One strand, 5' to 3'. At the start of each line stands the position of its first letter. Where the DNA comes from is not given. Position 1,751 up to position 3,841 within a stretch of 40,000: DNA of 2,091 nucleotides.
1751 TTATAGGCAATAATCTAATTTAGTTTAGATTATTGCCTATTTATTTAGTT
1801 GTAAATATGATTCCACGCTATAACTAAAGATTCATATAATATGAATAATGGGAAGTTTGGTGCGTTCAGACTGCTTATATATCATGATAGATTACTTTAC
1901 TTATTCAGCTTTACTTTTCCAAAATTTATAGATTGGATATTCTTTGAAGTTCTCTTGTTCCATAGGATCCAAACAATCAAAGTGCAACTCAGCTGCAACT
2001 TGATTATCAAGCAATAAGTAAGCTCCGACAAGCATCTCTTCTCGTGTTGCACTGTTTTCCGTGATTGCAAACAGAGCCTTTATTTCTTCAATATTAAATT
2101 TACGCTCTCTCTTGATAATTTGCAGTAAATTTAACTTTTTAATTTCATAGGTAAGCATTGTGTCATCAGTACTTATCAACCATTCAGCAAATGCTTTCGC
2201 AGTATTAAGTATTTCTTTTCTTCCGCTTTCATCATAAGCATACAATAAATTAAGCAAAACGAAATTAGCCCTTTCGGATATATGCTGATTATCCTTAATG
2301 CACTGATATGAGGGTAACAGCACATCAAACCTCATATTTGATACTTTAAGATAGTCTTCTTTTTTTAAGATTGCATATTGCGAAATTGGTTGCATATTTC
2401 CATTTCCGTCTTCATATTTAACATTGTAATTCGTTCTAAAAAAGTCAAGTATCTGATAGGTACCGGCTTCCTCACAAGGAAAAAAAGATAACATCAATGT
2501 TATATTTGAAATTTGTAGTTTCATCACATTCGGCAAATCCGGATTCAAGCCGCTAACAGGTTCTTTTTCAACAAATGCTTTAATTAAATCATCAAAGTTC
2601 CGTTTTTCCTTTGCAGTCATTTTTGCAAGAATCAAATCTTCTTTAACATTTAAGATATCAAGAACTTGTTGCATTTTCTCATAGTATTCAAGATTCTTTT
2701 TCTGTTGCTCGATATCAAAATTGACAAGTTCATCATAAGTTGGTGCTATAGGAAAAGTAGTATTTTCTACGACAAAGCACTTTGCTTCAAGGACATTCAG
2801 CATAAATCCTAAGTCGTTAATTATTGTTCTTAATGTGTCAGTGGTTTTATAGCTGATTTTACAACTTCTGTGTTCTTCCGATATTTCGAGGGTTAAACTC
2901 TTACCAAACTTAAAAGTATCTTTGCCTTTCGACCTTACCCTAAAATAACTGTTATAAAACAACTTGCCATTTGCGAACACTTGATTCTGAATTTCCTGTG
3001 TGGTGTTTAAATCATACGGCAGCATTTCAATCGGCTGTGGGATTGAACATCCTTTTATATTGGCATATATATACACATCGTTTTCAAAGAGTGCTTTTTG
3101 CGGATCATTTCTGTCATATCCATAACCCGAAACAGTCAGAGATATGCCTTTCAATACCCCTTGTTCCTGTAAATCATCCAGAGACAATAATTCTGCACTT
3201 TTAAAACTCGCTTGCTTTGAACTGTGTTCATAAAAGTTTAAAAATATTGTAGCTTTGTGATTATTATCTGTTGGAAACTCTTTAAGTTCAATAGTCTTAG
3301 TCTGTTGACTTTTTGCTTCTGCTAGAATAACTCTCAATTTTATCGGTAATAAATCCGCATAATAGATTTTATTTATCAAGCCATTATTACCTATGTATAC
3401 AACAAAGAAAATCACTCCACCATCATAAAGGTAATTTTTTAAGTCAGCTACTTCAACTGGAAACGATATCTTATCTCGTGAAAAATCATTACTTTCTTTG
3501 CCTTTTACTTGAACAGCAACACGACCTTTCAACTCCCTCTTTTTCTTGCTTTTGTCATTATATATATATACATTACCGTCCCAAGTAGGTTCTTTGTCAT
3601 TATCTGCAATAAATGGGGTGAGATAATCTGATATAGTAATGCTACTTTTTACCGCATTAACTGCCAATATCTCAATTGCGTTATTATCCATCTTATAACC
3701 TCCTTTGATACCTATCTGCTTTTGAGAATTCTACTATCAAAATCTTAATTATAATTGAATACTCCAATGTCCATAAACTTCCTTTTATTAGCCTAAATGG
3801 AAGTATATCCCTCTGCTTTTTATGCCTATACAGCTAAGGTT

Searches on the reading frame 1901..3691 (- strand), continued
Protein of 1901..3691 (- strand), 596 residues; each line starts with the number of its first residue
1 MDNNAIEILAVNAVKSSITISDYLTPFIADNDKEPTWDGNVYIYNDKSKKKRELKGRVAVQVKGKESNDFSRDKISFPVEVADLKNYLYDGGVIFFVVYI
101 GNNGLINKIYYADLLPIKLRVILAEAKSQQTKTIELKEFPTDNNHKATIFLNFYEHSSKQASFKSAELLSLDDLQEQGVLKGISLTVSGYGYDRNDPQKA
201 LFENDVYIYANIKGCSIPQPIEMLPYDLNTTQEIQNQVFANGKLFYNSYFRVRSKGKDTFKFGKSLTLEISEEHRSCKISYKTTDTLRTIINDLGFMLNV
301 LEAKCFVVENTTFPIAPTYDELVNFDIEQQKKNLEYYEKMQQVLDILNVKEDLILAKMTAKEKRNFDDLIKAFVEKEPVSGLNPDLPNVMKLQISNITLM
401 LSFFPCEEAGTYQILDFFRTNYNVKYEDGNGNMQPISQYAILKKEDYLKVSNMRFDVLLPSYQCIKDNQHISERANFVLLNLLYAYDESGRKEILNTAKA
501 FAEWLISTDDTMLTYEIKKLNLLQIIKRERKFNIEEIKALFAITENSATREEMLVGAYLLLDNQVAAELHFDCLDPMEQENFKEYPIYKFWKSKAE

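Call 91: search_protein_families(library=pfam, alignment_id=A1, max_evalue=0.01)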
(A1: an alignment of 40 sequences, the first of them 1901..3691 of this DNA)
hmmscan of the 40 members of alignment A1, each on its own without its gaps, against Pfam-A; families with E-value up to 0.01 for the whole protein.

A. member 1, window:1901-3691:- (596 aa): 1 family
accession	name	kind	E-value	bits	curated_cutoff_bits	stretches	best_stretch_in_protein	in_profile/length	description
PF14280.11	DUF4365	-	0.00067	20.2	24.3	1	11-117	5-107/139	Domain of unknown function (DUF4365)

B. families by the number of members that match (of 40 scanned): 2 families
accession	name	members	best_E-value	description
PF14280.11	DUF4365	31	2.5e-07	Domain of unknown function (DUF4365)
PF07481.16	DUF1521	1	0.0072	Domain of Unknown Function (DUF1521)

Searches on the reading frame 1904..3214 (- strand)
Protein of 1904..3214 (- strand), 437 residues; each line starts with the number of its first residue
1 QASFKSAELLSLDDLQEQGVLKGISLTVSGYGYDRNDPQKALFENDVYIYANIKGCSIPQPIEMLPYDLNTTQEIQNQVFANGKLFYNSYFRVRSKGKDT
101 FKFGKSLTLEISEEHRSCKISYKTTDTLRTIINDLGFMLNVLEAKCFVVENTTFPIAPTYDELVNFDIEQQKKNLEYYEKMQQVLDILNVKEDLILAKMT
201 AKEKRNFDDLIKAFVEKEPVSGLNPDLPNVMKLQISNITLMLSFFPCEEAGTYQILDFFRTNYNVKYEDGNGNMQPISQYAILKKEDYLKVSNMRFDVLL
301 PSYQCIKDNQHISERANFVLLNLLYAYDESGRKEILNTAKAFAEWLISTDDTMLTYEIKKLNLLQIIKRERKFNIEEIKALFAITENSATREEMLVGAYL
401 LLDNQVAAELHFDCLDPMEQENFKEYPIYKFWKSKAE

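Call 106: find_homologous_proteins(query=window:1904-3214:-, max_evalue=0.001)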
Query seq(437 aa) (437 aa): 228 proteins with E <= 0.001 among 7958 candidates; the best 120 are listed.
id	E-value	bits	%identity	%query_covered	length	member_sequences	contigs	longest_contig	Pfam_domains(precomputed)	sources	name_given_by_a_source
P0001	8.8e-288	972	100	100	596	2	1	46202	-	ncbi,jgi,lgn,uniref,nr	ncbi:MAG: DUF4365 domain-containing protein [Anaeromicrobium sp.]|jgi:hypothetical protein|uniref:DU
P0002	7.7e-233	791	83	100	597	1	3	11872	-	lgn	-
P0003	1.7e-221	753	78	100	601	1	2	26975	-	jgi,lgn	jgi:hypothetical protein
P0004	2.2e-211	720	75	100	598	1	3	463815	-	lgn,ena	-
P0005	1.6e-133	464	53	100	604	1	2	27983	-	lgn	-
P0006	1.2e-128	448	55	99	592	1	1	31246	PF14280.12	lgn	-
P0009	4.9e-127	442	50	99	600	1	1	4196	-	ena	-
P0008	9.6e-127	441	49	99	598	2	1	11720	-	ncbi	-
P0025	2.5e-123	430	47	99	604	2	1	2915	-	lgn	-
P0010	8.0e-120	419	48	100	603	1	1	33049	-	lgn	-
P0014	6.6e-119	415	48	100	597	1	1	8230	-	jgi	jgi:hypothetical protein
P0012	7.8e-119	415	47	100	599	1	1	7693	-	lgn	-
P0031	2.2e-118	414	46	99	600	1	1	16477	PF14280.12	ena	-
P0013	1.1e-117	411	47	99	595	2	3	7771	-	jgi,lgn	jgi:hypothetical protein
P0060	2.5e-117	410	46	100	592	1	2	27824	-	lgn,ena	-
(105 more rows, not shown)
